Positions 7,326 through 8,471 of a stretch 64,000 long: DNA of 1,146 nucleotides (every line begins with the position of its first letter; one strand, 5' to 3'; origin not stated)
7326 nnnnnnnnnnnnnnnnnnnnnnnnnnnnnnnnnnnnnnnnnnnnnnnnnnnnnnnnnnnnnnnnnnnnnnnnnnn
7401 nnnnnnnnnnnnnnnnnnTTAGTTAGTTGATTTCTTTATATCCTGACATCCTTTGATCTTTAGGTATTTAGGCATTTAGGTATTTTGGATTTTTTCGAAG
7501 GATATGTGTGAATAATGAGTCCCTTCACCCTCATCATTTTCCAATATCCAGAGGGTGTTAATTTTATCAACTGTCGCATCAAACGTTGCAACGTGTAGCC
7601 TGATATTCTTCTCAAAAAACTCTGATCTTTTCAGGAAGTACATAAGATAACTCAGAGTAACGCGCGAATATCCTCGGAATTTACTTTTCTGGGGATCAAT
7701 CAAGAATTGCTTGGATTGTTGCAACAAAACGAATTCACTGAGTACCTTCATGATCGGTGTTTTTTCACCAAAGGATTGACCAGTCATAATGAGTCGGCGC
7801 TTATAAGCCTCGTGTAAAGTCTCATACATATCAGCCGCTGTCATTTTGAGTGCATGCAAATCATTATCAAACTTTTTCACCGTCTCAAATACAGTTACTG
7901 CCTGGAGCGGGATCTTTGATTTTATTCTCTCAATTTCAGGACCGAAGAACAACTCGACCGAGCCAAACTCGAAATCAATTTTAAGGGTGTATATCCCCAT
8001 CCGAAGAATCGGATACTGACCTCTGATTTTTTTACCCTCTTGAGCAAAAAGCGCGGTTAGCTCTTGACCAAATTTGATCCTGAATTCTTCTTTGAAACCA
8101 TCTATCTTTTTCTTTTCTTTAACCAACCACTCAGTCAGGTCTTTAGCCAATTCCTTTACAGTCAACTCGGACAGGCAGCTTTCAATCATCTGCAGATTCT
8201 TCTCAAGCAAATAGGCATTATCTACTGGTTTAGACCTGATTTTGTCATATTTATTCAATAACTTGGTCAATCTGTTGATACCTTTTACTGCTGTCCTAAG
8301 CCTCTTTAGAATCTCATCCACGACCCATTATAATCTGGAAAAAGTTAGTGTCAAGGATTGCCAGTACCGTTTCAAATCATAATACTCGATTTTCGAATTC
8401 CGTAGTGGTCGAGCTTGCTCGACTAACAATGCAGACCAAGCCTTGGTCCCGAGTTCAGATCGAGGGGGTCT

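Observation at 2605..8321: Stand-alone four-gene operon: novel protein, two DUF2791/BrxD-like ATPases and an Lhr-like helicase (candidate defence system)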

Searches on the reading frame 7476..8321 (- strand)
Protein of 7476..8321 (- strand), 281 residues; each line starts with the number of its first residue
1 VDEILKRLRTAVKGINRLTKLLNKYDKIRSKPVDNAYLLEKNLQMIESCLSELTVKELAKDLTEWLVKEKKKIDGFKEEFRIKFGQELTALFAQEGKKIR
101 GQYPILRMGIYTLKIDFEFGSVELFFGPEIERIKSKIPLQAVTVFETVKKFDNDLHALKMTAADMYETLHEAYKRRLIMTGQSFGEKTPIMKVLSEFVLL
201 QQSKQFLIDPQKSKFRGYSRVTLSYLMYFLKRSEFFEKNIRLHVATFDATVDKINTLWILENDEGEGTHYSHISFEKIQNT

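Call 3: search_protein_families(library=pfam, proteins=[window:7476-8321:-], max_evalue=0.01)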
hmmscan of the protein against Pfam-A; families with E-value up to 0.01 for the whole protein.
window:7476-8321:- (281 aa): 0 families

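Call 4: search_protein_families(library=padloc, proteins=[window:7476-8321:-], max_evalue=0.01)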
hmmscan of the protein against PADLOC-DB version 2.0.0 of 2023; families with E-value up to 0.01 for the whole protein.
window:7476-8321:- (281 aa): 0 families

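Call 5: search_protein_families(library=ncbifam, proteins=[window:7476-8321:-], max_evalue=0.01)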
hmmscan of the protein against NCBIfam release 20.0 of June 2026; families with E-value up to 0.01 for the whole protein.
window:7476-8321:- (281 aa): 0 families

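Call 8: find_homologous_proteins(query=window:7476-8321:-, max_evalue=0.001)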
Query window:7476-8321:- (281 aa): 136 proteins with E <= 0.001 among 658 candidates; the best 120 are listed.
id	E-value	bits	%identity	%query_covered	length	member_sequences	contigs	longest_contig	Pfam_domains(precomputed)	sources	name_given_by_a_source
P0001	3.2e-170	583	95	100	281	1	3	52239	-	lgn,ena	-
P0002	4.7e-168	575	94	100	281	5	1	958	-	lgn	-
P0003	4.8e-166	569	94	100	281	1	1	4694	-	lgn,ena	-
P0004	3.1e-165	566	93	100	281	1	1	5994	-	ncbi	-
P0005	4.3e-165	566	92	100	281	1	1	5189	-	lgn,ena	-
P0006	1.4e-162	558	97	94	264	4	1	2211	-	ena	-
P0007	2.5e-161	553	91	99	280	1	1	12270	-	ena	-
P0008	6.0e-160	549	91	99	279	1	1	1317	-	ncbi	-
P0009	7.0e-160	549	91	99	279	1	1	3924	-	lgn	-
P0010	1.1e-157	541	90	99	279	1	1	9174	-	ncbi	-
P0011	2.5e-156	537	95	93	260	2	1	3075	-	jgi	jgi:hypothetical protein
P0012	1.4e-152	525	89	99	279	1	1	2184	-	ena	-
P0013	4.8e-152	523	91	93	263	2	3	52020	-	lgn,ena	-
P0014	1.9e-140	485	79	100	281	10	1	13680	-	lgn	-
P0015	6.0e-132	457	85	93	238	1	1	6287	-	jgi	jgi:hypothetical protein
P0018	3.4e-108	379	62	99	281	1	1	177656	-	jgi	-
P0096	1.8e-74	269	46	94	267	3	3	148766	-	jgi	-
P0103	2.8e-72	262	46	98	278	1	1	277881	-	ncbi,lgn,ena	-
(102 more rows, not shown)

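Call 9: search_protein_families(library=phrogs, proteins=[window:7476-8321:-], max_evalue=0.01)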
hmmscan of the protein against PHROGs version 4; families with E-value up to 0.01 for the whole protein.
window:7476-8321:- (281 aa): 1 family
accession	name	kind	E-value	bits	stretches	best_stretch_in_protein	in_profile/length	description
phrog_6081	-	unknown function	0.0098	16.4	0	35-94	9-63/169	-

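Call 10: find_encoding_contigs(protein=P0018, flank=10000, max_places=2)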
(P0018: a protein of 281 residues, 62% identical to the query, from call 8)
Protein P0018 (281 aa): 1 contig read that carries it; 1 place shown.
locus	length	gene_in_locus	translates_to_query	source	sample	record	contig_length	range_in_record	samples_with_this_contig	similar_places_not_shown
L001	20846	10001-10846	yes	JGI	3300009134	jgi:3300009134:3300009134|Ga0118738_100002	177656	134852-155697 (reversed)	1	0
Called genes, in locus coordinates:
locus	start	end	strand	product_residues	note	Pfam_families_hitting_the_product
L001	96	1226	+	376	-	PF04519:Bactofilin (faint), PF26514:DUF8173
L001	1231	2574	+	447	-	PF00072:Response_reg, PF00158:Sigma54_activat, PF14532:Sigma54_activ_2, PF07728:AAA_5 (faint), PF25601:AAA_lid_14, PF02954:HTH_8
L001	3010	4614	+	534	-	PF06418:CTP_synth_N, PF00117:GATase, PF07722:Peptidase_C26 (faint)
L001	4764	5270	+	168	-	-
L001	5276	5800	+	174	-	PF06835:LptC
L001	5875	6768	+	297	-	PF06835:LptC (faint), PF13100:OstA_2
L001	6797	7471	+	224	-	PF00005:ABC_tran, PF13304:AAA_21 (faint)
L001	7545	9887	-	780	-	PF01364:Peptidase_C25, PF13860:FlgD_ig (weak), PF18962:Por_Secre_tail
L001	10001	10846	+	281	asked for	-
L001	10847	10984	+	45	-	-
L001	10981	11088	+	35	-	-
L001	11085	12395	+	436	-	PF10923:BrxC_BrxD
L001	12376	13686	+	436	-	PF10923:BrxC_BrxD, PF13191:AAA_16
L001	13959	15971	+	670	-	PF00270:DEAD, PF00271:Helicase_C, PF22590:Cas3-like_C_2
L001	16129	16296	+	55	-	-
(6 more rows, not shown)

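Call 11: find_encoding_contigs(protein=P0103, flank=10000, max_places=2)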
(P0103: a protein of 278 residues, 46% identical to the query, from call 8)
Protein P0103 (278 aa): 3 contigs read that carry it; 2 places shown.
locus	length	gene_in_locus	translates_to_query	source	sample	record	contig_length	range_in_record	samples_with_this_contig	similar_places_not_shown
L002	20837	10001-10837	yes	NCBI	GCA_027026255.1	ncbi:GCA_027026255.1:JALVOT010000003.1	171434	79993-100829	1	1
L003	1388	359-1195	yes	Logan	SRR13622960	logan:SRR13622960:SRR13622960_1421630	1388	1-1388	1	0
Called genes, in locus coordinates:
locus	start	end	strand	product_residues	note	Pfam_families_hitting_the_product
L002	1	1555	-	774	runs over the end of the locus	PF02706:Wzz, PF13807:GNVR, PF01656:CbiA, PF09140:MipZ (weak), PF10609:ParA (faint), PF13614:AAA_31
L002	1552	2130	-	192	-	PF02563:Poly_export, PF10531:SLBB, PF22461:SLBB_2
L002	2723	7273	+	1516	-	PF00082:Peptidase_S8, PF00041:fn3 (faint), PF16656:Pur_ac_phosph_N, PF13585:CHU_C (faint), PF17957:Big_7 (weak), PF13860:FlgD_ig (weak), PF18962:Por_Secre_tail (weak)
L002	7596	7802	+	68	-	PF00313:CSD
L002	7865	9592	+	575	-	PF00390:malic, PF03949:Malic_M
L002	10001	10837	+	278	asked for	-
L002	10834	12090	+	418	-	PF10923:BrxC_BrxD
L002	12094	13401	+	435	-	PF10923:BrxC_BrxD, PF13191:AAA_16 (weak)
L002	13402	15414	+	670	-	PF00270:DEAD, PF00271:Helicase_C, PF22590:Cas3-like_C_2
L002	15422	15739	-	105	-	-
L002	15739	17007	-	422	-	PF02403:Seryl_tRNA_N, PF00587:tRNA-synt_2b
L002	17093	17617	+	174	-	PF00227:Proteasome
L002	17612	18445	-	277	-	PF00140:Sigma70_r1_2, PF04542:Sigma70_r2, PF04545:Sigma70_r4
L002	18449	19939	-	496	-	PF00089:Trypsin, PF13365:Trypsin_2, PF00595:PDZ, PF13180:PDZ_2, PF17820:PDZ_6, PF00595:PDZ (weak), PF13180:PDZ_2, PF17820:PDZ_6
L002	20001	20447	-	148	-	PF00011:HSP20, PF17886:ArsA_HSP20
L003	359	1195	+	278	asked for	-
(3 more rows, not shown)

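Call 12: find_encoding_contigs(protein=P0096, flank=10000, max_places=2)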
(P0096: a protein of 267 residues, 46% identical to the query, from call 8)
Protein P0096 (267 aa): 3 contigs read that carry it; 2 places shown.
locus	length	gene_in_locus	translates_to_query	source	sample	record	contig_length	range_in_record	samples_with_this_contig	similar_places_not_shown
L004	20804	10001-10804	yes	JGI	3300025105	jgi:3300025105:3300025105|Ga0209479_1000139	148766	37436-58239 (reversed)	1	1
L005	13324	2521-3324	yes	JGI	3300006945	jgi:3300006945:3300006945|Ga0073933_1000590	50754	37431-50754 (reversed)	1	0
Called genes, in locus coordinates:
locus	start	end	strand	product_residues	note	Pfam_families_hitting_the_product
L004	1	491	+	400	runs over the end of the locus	PF13200:DUF4015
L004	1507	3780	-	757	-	PF20773:InhA-like_MAM, PF13415:Beta-prop_FBX42 (faint), PF24681:Kelch_KLHDC2_KLHL20_DRC7, PF24981:Beta-prop_ATRN-LZTR1, PF24996:NANM (faint), PF01344:Kelch_1 (faint), PF13860:FlgD_ig (weak), PF18962:Por_Secre_tail (weak), +1 more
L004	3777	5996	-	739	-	PF08309:LVIVD, PF13585:CHU_C (weak), PF13860:FlgD_ig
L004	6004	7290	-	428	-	-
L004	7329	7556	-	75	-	-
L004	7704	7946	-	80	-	-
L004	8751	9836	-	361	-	PF01950:FBPase_3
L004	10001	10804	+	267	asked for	-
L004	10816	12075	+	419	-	PF10923:BrxC_BrxD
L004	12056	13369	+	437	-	PF10923:BrxC_BrxD, PF13191:AAA_16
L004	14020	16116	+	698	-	PF12985:DUF3869 (faint), PF13620:CarboxypepD_reg, PF13715:CarbopepD_reg_2 (weak), PF08308:PEGA (faint), PF13620:CarboxypepD_reg, PF13715:CarbopepD_reg_2, PF13620:CarboxypepD_reg (weak), PF00691:OmpA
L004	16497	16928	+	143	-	-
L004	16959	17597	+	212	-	PF08668:HDOD (weak), PF13487:HD_5, PF01966:HD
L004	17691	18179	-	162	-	PF04191:PEMT, PF04140:ICMT (weak)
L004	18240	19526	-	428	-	PF13231:PMT_2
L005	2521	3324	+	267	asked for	-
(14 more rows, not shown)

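Call 24: search_protein_families(library=pfam, proteins=[window:7476-8321:-], max_evalue=10)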
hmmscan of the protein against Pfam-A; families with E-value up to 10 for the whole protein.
window:7476-8321:- (281 aa): 1 family
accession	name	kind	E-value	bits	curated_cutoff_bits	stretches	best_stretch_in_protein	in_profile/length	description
PF05615.18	THOC7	-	0.047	14.5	28.7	1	173-257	4-67/136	Tho complex subunit 7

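Call 28: predict_structure(alignment_id=A1)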
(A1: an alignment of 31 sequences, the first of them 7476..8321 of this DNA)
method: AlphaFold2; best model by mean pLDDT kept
length: 281 residues; sequences in the alignment: 31
mean_pLDDT: 91.3   pTM: 0.80
mean pLDDT of the five models: 91.3, 90.8, 90.7, 89.7, 89.4
residues with pLDDT >= 90: 206; 70-90: 69; 50-70: 4; < 50: 2
segments of 3 or more residues with pLDDT < 50: none
pLDDT, mean of each block of 10 residues (from residue 1): 88 91 95 93 93 86 95 95 95 94 93 93 93 94 96 89 93 96 95 95 87 87 94 86 83 89 91 81 37
secondary structure, 60 per line:
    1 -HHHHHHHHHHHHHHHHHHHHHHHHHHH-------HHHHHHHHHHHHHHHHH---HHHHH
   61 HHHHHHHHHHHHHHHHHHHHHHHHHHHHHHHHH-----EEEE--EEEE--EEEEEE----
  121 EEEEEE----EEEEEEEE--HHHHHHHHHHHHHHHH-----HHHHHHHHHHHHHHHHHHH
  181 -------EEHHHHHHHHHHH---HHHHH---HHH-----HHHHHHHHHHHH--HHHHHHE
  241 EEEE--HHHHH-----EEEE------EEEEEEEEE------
elements in order: H2-28 H36-52 H56-93 E99-102 E105-108 E111-116 E121-126 E131-138 H141-156 H162-180 H190-200 H204-208 H220-231 H234-239 E240-244 H247-251 E257-260 E267-275

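Call 31: fold_search(model_id=the predicted structure, library=pdb)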
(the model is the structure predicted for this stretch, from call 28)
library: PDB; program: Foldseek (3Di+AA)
matches with E <= 10: 105; with E <= 0.001: 0
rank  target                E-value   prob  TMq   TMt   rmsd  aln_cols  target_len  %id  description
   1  4efj_A                7.2e-01  0.02  0.09  0.09  22.9       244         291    9  Crystal structure of I-GzeII LAGLIDADG homing endonuclease in complex with DNA target site (released 2012-05-02)
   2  2b5u_A                8.1e-01  0.20  0.17  0.10  29.6       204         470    9  Crystal Structure Of Colicin E3 V206C Mutant In Complex With Its Immunity Protein (released 2006-11-07)
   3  9dut_A                8.1e-01  0.04  0.12  0.04  19.7       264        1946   10  Cryo-EM structure of the Measles Virus polymerase (L) protein in complex with the tetrameric phosphoprotein (P) and C  (released 2025-04-09)
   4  5xns_A                8.6e-01  0.20  0.18  0.13  20.2       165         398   12  Crystal structure of the Smc head domain with an extended coiled coil bound to the C-terminal domain of ScpA derived f (released 2017-08-02)
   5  5dac_B                1.0e+00  0.05  0.16  0.12  20.3       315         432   10  ATP-gamma-S bound Rad50 from Chaetomium thermophilum in complex with DNA (released 2016-03-02)
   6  4jeh_B                1.1e+00  0.38  0.20  0.25   7.6       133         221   10  Crystal Structure of Munc18a and Syntaxin1 lacking N-peptide complex (released 2013-07-17)
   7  8pxf_A                1.6e+00  0.04  0.11  0.13  13.6        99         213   11  Crystal structure of the full length Hh1412 Dsb homodimer. (released 2024-08-07)
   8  5da9_A                1.8e+00  0.15  0.16  0.11  20.6       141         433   11  ATP-gamma-S bound Rad50 from Chaetomium thermophilum in complex with the Rad50-binding domain of Mre11 (released 2016-03-02)
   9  5kpe_MODEL_1_A        2.3e+00  0.05  0.11  0.22  22.2       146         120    8  Solution NMR Structure of Denovo Beta Sheet Design Protein, Northeast Structural Genomics Consortium (NESG) Ta (released 2016-09-21)
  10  4lle_D                2.4e+00  0.44  0.23  0.50  17.6       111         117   17  The crystal structure of R60L mutant of the histidine kinase (KinB) sensor domain from Pseudomonas aeruginosa PA01 (released 2013-08-07)
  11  8i4w_B                2.4e+00  0.06  0.15  0.11  22.2       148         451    9  Cryo-EM structure of 5-subunit Smc5/6 head region (released 2024-06-26)
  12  2lfd_MODEL_1_A        2.6e+00  0.25  0.16  0.36   8.7        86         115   17  Solution NMR structure of Diiron protein in presence of 2 eq Zn2+, Northeast Structural Genomics Consortium Ta (released 2011-08-24)
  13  3c98_B                2.9e+00  0.20  0.20  0.23   7.7       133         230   10  Revised structure of the munc18a-syntaxin1 complex (released 2008-03-25)
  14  3n24_H                3.2e+00  0.30  0.21  0.48  17.8       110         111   15  The crystal structure of a two-component sensor domain (3rd form) from Pseudomonas aeruginosa PA01 (released 2010-06-02)
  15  3n24_E                3.2e+00  0.20  0.19  0.44  16.1       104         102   14  The crystal structure of a two-component sensor domain (3rd form) from Pseudomonas aeruginosa PA01 (released 2010-06-02)
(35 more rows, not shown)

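Call 34: fold_search(model_id=the predicted structure, library=viral)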
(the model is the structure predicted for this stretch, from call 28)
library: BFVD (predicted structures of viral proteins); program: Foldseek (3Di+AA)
matches with E <= 10: 267; with E <= 0.001: 0
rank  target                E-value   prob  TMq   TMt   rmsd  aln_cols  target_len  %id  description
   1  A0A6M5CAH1            2.9e-02  0.13  0.15  0.10  25.7       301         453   13  (no name in the UniProt tables at hand)
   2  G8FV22                4.3e-02  0.99  0.21  0.51   4.6        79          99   11  Uncharacterized protein [Pediococcus phage cIP1]
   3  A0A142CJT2            1.2e-01  0.25  0.20  0.24  16.1       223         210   15  (no name in the UniProt tables at hand)
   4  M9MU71                1.7e-01  0.33  0.17  0.27  20.4       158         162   10  (no name in the UniProt tables at hand)
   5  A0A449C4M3            2.1e-01  0.97  0.20  0.69   3.1        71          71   13  (no name in the UniProt tables at hand)
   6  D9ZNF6                2.8e-01  0.38  0.14  0.18  12.6       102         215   15  (no name in the UniProt tables at hand)
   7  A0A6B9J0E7            3.2e-01  0.12  0.13  0.20  21.4       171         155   11  (no name in the UniProt tables at hand)
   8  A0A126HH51            3.4e-01  0.89  0.20  0.49   3.6        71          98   15  Uncharacterized protein [Vibrio phage phi-Grn1]
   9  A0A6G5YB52            3.6e-01  0.13  0.14  0.14  20.2       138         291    9  (no name in the UniProt tables at hand)
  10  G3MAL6                4.2e-01  0.66  0.20  0.38   6.5       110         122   14  Gp475 [Bacillus phage G]
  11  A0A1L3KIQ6            4.2e-01  0.09  0.15  0.10  24.3       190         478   12  Uncharacterized protein [Hubei levi-like virus 8]
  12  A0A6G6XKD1            4.5e-01  0.72  0.18  0.49   4.7        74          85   11  Uncharacterized protein [Gordonia phage Skog]
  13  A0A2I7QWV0            4.8e-01  0.07  0.13  0.16  16.7       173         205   12  (no name in the UniProt tables at hand)
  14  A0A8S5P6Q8            5.3e-01  0.16  0.15  0.12  11.8       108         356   16  Mono-ADP-ribosyltransferase C3 [Herelleviridae sp. cttEB8]
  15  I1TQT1                5.7e-01  0.44  0.18  0.19   6.3       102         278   12  (no name in the UniProt tables at hand)
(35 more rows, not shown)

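Call 36: find_related_loci(query=A1, collection=genome_contigs, flank=10000)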
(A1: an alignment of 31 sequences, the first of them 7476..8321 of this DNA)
Query A1 (281 aa) in genome_contigs; peptide patterns used: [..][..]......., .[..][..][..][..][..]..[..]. (x = any residue, [..] = any of these).
122 stretches matched a pattern; 82 encode a relative of the query (tblastn E <= 1e-3); the best 80 are kept; 80 distinct loci.
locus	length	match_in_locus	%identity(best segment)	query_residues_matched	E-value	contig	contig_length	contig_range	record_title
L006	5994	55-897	93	1-281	1e-176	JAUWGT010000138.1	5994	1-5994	MAG: Candidatus Stahlbacteria bacterium isolate CSMAG_2249 CSMAG_2249_k141_137646_length_5994_cov_10.0000, whole genome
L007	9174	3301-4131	90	1-277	2e-166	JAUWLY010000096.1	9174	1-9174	MAG: Candidatus Stahlbacteria bacterium isolate CSMAG_2384 CSMAG_2384_k141_958035_length_9174_cov_5.8789, whole genome s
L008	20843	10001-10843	78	1-281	2e-149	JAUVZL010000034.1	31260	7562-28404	MAG: Candidatus Stahlbacteria bacterium isolate CSMAG_1267 CSMAG_1267_k141_499985_length_31260_cov_23.9512, whole genome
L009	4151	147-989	77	1-281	5e-150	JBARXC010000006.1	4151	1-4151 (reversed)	MAG: bacterium isolate MFD12922_ilm_asm_bin33 k127_100689, whole genome shotgun sequence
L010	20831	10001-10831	62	1-277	3e-114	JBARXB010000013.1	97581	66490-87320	MAG: bacterium isolate MFD12922_ilm_asm_bin34 k127_162367, whole genome shotgun sequence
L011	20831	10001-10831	63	1-277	5e-115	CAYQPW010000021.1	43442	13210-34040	MAG TPA_asm: uncultured bacterium isolate SRP214966_co6_155 genome assembly, contig: NODE_382_length_43442_cov_15.686173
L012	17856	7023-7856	55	3-280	1e-104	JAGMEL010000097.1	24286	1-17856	MAG: candidate division WOR-3 bacterium isolate RS_18_8 ZL530.bin.8.fa_97, whole genome shotgun sequence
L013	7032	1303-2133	48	1-277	5e-90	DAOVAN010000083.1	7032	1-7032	MAG TPA_asm: candidate division WOR-3 bacterium isolate CSMAG_980 CSMAG_980_k141_1814821_length_7032_cov_7.7217, whole g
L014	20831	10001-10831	48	1-277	7e-89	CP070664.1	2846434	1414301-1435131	MAG: candidate division WOR-3 bacterium isolate bin77 chromosome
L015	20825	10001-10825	48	1-275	7e-87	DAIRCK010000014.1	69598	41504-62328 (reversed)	MAG TPA_asm: bacterium isolate CTOTU1359 NODE_46_length_69598_cov_7.514416, whole genome shotgun sequence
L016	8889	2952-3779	48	1-276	1e-86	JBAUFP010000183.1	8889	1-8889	MAG: bacterium isolate MFD13088_ilm_asm_bin29 k127_117550, whole genome shotgun sequence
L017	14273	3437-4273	46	3-281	6e-86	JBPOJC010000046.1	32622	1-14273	MAG: Caldisericota bacterium isolate MAG_4091 c_000000608784, whole genome shotgun sequence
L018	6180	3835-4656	46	3-276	4e-85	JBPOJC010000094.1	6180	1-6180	MAG: Caldisericota bacterium isolate MAG_4091 c_000000608705, whole genome shotgun sequence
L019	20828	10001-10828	47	1-276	6e-84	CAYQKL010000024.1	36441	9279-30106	MAG TPA_asm: uncultured bacterium isolate binchicken_co274_33 genome assembly, contig: NODE_2934_length_36441_cov_11.453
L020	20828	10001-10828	45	1-276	8e-84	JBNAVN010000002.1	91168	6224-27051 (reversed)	MAG: bacterium isolate Kamch4342-D-MF-039 bin23.fa-2, whole genome shotgun sequence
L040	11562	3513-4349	39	1-276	2e-62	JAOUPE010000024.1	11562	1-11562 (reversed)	MAG: candidate division WOR-3 bacterium isolate 8_1_Oct_SF_Bin39 8_1_Oct_SF_Bin39_scaffold_4124_c1, whole genome shotgun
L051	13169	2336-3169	37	1-275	2e-56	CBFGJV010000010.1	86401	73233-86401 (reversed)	MAG: candidate division WOR-3 bacterium isolate SZTDM_202302_bins_28.1 genome assembly, contig: NODE_10_length_86401_cov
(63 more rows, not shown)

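Call 37: search_protein_representatives(alignment_id=A1)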
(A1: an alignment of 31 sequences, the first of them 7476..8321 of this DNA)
Query: 31 sequences, 280 profile positions. Proteins with E-value up to 0.001 (for the whole library): 676; up to 1e-10: 453; up to 1e-30: 190. The best 150 are listed.
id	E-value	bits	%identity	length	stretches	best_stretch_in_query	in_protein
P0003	4.9e-121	419.5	-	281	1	1-279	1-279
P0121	8.8e-116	402.2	-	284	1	1-278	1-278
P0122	5.8e-100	350.4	-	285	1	6-278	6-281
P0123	1.3e-90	319.7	-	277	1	2-276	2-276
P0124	2.7e-86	305.5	-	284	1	1-277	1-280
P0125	1.5e-81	290.0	-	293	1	3-275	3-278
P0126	4.8e-78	278.5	-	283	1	2-277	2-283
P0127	2.9e-75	269.4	-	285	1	2-278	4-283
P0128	1.3e-73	264.0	-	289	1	1-275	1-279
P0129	3.7e-71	255.9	-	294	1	1-275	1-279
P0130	3.9e-70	252.5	-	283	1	2-277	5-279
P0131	2.4e-69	249.9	-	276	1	5-277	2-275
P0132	8.0e-68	244.9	-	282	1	2-277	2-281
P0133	5.7e-67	242.1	-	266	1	45-277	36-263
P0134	9.2e-67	241.4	-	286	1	2-277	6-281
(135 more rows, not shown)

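Call 56: search_protein_families(library=pfam, proteins=[L008:13892-14482:+, L008:14599-16596:+, L008:16606-18363:+, L008:18701-19690:+, L040:9244-10542:+, L051:7995-9188:+], max_evalue=0.001)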
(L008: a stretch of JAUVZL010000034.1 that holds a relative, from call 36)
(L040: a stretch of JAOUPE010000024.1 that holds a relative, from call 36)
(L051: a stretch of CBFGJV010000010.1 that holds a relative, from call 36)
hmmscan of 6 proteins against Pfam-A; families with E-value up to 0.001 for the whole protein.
L008:13892-14482:+ (196 aa): 0 families

L008:14599-16596:+ (665 aa): 1 family
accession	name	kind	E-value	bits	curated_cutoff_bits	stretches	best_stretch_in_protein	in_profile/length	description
PF01555.25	N6_N4_Mtase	-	4.7e-26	92.5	26.7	1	193-498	1-215/221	DNA methylase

L008:16606-18363:+ (585 aa): 2 families
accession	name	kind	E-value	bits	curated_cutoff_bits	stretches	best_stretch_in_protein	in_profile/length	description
PF04055.27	Radical_SAM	-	2.5e-10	41.2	29.5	1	327-499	1-152/166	Radical SAM superfamily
PF07505.17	DUF5131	-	0.00048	20.1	28.9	0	317-402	1-89/243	Protein of unknown function (DUF5131)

L008:18701-19690:+ (329 aa): 1 family
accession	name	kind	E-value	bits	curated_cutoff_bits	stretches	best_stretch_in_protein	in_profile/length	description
PF13749.12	HATPase_c_4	-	7.2e-23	80.8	26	1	168-254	2-89/89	Putative ATP-dependent DNA helicase recG C-terminal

L040:9244-10542:+ (432 aa): 4 families
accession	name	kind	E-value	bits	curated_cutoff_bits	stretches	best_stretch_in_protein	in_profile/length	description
PF13692.12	Glyco_trans_1_4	-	6.1e-11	43.2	27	1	263-396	3-141/142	Glycosyl transferases group 1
PF00534.26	Glycos_transf_1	-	1.7e-07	31.4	26.4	1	262-398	16-159/172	Glycosyl transferases group 1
PF13439.12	Glyco_transf_4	-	2.7e-07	31.2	28.5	1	128-246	44-169/170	Glycosyltransferase Family 4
PF13579.12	Glyco_trans_4_4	-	0.0003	21.6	29.7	1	150-232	65-142/158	Glycosyl transferase 4-like domain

L051:7995-9188:+ (397 aa): 3 families
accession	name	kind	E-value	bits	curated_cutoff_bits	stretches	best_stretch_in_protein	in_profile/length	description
PF13439.12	Glyco_transf_4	-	4.6e-09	37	28.5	1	96-217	41-169/170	Glycosyltransferase Family 4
PF13579.12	Glyco_trans_4_4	-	1.1e-08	36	29.7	1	108-213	53-158/158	Glycosyl transferase 4-like domain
PF13692.12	Glyco_trans_1_4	-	2.1e-08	35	27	1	230-348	3-125/142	Glycosyl transferases group 1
